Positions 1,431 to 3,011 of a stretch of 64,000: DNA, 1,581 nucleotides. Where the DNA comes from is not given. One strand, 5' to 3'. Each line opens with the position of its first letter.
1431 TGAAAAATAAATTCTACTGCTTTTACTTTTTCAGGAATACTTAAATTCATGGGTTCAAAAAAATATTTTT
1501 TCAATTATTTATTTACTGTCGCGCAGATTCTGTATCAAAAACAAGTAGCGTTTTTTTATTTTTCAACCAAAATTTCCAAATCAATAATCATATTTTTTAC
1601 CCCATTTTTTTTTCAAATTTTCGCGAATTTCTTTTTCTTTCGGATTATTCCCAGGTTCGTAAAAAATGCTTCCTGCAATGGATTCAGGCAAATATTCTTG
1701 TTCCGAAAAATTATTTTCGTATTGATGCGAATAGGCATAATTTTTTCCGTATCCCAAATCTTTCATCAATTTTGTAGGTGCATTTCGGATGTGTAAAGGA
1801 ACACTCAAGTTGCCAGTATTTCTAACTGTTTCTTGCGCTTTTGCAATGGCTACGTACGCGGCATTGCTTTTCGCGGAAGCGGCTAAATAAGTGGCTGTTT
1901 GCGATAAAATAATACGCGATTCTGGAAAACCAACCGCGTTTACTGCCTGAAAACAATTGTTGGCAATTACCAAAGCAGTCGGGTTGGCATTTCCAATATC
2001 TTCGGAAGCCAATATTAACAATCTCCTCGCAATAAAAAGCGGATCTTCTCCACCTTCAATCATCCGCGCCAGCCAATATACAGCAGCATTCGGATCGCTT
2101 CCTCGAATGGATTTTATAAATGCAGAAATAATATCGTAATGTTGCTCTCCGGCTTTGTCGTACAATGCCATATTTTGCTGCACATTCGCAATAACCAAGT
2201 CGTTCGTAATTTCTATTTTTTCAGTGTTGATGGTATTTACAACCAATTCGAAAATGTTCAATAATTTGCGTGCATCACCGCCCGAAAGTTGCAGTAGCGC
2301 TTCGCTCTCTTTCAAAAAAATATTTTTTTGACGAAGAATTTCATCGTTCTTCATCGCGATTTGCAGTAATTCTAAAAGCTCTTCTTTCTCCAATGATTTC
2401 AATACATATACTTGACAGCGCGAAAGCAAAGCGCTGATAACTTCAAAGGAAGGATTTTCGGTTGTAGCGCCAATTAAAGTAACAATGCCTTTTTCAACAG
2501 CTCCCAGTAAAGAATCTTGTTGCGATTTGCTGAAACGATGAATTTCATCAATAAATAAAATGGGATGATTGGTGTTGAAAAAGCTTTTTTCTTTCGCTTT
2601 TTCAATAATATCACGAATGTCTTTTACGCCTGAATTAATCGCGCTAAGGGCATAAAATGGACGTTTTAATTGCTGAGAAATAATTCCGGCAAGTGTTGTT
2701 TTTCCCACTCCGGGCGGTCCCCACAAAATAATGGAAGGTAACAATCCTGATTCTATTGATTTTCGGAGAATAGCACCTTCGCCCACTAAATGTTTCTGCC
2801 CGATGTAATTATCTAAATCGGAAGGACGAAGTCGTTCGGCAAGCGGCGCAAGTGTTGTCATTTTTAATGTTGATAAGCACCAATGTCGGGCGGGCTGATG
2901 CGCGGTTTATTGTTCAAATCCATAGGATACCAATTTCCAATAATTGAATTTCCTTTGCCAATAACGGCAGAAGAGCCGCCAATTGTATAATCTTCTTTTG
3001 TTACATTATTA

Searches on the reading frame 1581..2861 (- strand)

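Call 78: search_protein_families(library=pfam, proteins=[window:1581-2861:-], max_evalue=0.001)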
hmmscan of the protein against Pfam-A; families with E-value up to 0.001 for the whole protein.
window:1581-2861:- (426 aa): 15 families
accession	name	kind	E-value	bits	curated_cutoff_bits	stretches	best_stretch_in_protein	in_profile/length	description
PF12002.13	MgsA_C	-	6.3e-71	238.1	27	1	254-418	1-165/167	MgsA AAA+ ATPase C terminal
PF16193.11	AAA_assoc_2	-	7.5e-24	84.2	34.3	1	186-253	10-81/81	AAA C-terminal domain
PF00004.35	AAA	-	2.7e-18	67.1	21.2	1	44-154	1-128/131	ATPase family associated with various cellular activities (AAA)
PF05496.18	RuvB_N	-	5.2e-15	56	27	1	11-130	1-116/159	Holliday junction DNA helicase RuvB P-loop domain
PF00158.32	Sigma54_activat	-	1.6e-07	31.6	20.2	1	90-163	85-159/168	Sigma-54 interaction domain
PF07728.20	AAA_5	-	9.3e-07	29.4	22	1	44-132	2-100/139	AAA domain (dynein-related subfamily)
PF13173.12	AAA_14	-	4.2e-06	27.2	27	1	44-162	5-128/129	AAA domain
PF20720.3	nSTAND3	-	9e-06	25.9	27.2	1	44-95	20-70/155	Novel STAND NTPase 3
PF13191.12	AAA_16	-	9.4e-06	26.7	32.6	1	35-71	18-55/167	AAA ATPase domain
PF14532.12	Sigma54_activ_2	-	3.8e-05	24.4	25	1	44-125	24-96/138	Sigma-54 interaction domain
PF01078.27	Mg_chelatase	-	5.5e-05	23.1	20.3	0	98-134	106-142/207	Magnesium chelatase, subunit ChlI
PF13401.12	AAA_22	-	8.8e-05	23.3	27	0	43-86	7-51/130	AAA domain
PF13238.12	AAA_18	-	0.00026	21.9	29.4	1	44-125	1-66/128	AAA domain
PF07726.17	AAA_3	-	0.00026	21.3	27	0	44-139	2-104/131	ATPase family associated with various cellular activities (AAA)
PF13177.12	DNA_pol3_delta2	-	0.0008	19.9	27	0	78-157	82-160/161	DNA polymerase III, delta subunit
